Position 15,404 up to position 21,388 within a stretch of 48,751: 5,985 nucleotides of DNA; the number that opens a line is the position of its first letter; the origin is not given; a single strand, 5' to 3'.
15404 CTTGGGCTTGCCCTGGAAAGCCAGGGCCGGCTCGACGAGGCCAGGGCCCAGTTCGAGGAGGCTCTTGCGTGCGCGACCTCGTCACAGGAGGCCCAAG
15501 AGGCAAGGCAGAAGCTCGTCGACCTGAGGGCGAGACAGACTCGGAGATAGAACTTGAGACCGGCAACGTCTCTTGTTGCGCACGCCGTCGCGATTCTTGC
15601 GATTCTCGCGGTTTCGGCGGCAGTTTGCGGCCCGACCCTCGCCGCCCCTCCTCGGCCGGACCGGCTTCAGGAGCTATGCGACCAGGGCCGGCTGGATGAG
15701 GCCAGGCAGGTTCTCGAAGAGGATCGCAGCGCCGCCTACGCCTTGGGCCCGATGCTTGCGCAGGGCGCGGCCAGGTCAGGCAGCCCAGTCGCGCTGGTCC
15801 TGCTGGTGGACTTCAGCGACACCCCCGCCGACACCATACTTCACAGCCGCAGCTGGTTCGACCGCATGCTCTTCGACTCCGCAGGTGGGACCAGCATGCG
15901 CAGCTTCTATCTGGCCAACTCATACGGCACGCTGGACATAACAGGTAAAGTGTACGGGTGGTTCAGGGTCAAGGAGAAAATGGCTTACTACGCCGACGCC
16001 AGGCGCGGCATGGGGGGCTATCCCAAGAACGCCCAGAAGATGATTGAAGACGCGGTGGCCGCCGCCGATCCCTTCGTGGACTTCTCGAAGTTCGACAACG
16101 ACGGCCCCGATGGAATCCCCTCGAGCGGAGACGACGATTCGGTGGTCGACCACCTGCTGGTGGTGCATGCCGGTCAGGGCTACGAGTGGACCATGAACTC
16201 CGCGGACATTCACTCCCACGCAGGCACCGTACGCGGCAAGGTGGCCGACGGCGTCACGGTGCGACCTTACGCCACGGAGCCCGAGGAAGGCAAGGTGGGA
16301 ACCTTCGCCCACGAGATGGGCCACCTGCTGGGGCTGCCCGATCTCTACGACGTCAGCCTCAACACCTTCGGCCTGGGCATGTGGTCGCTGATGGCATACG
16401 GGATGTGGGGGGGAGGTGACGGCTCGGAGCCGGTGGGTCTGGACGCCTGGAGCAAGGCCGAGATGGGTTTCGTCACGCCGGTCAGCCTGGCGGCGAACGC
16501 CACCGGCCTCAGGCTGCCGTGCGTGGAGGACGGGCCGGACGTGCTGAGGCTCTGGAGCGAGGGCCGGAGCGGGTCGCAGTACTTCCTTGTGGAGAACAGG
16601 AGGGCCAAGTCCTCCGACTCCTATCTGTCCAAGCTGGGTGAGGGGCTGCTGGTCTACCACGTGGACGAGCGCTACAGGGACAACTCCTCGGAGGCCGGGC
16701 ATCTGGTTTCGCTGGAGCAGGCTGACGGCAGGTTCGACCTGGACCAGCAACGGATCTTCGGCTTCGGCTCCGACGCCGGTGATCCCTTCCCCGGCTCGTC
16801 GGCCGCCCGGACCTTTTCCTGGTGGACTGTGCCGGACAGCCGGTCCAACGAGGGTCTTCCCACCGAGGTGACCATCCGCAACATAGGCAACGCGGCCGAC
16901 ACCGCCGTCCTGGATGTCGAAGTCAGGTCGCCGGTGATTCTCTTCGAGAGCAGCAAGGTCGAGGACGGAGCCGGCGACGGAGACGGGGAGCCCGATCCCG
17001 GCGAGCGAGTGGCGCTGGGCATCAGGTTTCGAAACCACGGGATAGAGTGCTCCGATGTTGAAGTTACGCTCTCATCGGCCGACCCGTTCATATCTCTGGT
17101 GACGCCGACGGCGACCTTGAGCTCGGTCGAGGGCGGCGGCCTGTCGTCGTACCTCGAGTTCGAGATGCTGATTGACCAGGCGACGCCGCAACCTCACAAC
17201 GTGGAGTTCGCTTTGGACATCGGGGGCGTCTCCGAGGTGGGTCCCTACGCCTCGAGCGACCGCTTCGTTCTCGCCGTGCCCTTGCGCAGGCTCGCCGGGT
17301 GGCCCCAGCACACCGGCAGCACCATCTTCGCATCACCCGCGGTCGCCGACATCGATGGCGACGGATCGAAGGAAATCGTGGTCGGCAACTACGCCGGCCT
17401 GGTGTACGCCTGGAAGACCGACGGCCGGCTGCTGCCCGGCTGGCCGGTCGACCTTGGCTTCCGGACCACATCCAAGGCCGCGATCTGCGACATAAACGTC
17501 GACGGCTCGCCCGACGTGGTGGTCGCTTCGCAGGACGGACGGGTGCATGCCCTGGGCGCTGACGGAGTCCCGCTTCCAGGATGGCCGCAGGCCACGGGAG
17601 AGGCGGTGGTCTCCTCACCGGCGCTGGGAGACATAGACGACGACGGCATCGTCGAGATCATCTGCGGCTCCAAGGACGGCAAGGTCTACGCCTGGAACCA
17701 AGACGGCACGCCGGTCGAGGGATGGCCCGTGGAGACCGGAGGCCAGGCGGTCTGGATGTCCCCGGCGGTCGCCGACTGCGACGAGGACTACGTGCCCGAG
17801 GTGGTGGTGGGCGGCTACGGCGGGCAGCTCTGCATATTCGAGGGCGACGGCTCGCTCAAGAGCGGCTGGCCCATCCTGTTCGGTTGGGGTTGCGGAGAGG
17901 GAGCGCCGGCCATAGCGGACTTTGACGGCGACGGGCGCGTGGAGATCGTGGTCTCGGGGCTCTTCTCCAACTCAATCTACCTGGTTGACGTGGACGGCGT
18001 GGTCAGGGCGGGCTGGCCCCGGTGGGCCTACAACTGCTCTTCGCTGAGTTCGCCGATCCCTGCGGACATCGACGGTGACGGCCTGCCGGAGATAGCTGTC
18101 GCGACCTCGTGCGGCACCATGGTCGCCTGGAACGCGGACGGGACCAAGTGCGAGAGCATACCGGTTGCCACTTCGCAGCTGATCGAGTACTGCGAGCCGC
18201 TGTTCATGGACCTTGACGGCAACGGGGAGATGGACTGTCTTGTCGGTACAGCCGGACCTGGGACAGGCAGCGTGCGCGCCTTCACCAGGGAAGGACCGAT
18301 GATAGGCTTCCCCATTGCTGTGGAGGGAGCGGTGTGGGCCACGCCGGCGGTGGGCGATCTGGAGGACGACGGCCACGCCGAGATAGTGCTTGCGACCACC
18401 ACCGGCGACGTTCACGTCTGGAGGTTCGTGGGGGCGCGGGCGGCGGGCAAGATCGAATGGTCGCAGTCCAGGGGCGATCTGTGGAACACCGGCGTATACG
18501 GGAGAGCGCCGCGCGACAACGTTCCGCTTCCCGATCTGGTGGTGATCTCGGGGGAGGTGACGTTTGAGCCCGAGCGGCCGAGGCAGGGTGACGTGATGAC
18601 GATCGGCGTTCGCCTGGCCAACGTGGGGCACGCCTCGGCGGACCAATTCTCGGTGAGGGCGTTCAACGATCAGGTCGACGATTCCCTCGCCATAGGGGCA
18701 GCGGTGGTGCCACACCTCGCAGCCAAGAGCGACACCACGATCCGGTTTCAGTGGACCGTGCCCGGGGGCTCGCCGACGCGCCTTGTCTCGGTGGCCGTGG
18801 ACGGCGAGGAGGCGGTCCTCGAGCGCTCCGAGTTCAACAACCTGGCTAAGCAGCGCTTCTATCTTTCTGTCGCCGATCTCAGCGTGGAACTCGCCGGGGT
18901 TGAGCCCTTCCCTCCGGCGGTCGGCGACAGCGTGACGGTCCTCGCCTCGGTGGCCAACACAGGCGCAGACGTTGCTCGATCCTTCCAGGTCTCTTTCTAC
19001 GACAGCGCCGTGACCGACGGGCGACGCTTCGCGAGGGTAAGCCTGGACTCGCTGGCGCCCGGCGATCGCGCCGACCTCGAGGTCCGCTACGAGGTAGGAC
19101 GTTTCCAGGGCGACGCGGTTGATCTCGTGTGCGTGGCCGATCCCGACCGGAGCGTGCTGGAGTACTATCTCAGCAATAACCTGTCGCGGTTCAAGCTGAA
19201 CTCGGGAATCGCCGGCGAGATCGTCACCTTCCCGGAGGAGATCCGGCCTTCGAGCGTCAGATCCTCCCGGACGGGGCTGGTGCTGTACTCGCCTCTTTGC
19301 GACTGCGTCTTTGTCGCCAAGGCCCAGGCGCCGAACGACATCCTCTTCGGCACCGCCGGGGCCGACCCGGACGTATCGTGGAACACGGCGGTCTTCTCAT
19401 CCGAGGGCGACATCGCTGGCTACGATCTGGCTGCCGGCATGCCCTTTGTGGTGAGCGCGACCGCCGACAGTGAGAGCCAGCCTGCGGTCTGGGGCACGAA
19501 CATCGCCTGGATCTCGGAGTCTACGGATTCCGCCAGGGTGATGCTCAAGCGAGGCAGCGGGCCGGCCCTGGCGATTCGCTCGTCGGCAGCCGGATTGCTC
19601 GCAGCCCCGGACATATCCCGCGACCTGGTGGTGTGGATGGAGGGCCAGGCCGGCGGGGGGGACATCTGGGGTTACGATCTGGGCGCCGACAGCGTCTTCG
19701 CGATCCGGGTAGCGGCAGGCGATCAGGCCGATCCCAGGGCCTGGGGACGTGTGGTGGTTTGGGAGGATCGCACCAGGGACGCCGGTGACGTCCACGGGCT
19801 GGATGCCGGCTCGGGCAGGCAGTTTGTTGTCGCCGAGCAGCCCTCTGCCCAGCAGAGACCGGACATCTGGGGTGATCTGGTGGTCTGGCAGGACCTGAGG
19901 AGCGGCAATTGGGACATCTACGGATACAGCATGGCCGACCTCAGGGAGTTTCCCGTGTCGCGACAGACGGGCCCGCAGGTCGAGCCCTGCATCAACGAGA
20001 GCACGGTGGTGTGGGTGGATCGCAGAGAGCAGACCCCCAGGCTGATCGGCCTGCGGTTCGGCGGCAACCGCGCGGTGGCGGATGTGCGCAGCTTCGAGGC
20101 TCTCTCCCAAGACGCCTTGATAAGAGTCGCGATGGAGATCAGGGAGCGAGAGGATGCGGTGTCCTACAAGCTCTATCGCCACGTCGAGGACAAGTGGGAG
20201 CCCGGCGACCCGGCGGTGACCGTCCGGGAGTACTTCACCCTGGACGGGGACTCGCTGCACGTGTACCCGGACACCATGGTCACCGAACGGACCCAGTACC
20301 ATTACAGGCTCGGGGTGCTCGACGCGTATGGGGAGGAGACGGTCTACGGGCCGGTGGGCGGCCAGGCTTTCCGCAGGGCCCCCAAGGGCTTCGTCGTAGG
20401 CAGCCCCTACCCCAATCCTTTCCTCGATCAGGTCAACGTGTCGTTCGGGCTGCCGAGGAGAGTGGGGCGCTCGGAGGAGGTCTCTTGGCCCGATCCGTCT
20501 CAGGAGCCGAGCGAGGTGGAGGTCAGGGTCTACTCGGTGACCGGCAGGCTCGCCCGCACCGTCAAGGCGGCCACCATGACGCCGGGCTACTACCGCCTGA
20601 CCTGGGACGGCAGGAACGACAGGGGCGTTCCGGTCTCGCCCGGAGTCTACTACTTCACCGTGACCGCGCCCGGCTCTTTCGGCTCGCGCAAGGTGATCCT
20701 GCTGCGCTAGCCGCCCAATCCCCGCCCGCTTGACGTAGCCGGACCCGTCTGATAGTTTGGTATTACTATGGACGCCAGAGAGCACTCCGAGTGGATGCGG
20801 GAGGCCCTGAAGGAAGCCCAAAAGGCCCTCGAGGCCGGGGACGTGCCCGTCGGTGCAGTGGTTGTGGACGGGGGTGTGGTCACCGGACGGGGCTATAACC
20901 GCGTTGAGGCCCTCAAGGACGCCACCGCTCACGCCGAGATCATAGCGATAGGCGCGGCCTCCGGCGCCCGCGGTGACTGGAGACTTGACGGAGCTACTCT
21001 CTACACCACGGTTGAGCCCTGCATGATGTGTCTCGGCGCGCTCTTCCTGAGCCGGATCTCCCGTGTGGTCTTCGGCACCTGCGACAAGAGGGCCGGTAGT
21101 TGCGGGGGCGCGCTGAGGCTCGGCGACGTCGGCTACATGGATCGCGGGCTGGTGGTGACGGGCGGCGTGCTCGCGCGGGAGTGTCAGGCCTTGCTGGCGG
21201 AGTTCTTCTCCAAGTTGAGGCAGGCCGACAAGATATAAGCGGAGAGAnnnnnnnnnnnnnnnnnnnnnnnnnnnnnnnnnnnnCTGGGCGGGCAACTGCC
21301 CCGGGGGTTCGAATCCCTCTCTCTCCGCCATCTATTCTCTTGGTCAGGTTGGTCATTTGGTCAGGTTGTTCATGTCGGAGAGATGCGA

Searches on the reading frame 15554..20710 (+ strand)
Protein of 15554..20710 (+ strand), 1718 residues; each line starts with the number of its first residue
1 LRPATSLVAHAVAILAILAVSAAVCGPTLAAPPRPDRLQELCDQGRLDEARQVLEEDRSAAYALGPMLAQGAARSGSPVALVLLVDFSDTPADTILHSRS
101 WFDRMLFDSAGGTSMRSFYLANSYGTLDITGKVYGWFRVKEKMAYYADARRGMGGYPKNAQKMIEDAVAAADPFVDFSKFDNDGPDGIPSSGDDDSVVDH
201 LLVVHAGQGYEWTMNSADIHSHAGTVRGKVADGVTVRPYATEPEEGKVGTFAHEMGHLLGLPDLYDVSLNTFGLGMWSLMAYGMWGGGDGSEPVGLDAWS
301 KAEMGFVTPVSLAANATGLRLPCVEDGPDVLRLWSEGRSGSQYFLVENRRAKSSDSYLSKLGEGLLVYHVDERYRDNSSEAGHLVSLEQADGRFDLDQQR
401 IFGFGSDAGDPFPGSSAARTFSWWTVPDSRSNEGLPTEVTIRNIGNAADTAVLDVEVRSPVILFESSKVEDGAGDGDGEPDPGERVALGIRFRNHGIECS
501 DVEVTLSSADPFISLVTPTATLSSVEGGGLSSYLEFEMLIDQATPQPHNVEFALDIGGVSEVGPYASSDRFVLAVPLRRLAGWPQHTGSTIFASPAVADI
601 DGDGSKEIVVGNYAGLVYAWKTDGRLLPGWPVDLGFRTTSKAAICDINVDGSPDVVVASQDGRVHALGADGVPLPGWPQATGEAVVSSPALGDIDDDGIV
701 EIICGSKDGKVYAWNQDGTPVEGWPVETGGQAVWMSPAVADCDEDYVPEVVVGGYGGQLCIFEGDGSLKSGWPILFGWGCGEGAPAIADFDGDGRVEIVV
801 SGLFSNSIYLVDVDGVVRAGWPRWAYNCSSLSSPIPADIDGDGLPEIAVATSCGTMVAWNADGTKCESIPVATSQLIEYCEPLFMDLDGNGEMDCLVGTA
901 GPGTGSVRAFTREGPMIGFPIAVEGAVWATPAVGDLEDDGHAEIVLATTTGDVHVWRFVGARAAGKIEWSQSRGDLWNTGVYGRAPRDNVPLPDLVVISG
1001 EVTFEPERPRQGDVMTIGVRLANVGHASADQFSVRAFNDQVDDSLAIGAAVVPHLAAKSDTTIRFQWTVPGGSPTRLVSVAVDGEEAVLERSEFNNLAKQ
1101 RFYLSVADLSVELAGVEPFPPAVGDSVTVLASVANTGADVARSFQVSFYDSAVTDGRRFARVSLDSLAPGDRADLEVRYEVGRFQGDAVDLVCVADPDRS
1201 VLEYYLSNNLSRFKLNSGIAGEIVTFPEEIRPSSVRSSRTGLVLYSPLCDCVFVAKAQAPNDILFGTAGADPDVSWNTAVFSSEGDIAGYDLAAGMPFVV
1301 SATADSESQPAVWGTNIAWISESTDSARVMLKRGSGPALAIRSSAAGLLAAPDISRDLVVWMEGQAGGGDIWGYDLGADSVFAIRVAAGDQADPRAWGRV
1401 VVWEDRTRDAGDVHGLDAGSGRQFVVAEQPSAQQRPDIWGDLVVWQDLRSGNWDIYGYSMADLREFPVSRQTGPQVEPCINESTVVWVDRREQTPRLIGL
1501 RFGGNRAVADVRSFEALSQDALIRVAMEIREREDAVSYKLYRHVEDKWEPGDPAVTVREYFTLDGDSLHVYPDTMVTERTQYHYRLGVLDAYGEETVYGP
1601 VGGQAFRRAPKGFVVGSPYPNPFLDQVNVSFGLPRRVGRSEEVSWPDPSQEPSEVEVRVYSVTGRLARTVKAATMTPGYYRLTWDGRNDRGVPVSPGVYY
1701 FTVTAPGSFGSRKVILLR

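Call 34: search_protein_families(library=pfam, proteins=[window:15554-20710:+], max_evalue=0.0001)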
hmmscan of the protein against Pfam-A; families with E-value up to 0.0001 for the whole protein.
window:15554-20710:+ (1718 aa): 8 families
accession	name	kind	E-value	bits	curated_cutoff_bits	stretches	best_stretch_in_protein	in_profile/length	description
PF13517.12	FG-GAP_3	-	1.1e-32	112.9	26.9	4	693-752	1-61/61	FG-GAP-like repeat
PF05547.17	Peptidase_M6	-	1.7e-27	96.9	22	1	99-302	46-283/294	Immune inhibitor A peptidase M6, catalytic domain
PF07705.17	CARDB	-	1.6e-24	86.5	22.7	2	993-1098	2-99/101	CARDB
PF01839.29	FG-GAP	-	2.7e-12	46.7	22.1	0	594-618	4-35/37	FG-GAP repeat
PF13570.13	Beta-prop_ACSF4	-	1.6e-10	41.3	133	1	567-764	110-289/329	Beta-alanine-activating enzyme, beta-propeller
PF25292.1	Beta-prop_CGLA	-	2e-10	41.1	26.8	0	597-671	36-106/316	Lambda-carrageenase beta-propeller domain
PF13860.13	FlgD_ig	-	2e-09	37.8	27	1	1648-1705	18-75/79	FlgD Ig-like domain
PF14783.12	BBS2_Mid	-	3.3e-06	27.6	27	0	690-717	3-30/108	Ciliary BBSome complex subunit 2, middle region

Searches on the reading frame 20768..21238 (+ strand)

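Call 34: search_protein_families(library=pfam, proteins=[window:20768-21238:+], max_evalue=0.0001)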
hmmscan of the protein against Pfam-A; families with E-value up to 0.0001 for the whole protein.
window:20768-21238:+ (156 aa): 2 families
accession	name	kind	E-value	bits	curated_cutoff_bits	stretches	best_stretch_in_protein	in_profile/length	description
PF14437.12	MafB19-deam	-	1.8e-33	115.8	27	1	5-151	2-142/142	MafB19-like deaminase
PF00383.29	dCMP_cyt_deam_1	-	2.6e-29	101.5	25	1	5-104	3-102/102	Cytidine and deoxycytidylate deaminase zinc-binding region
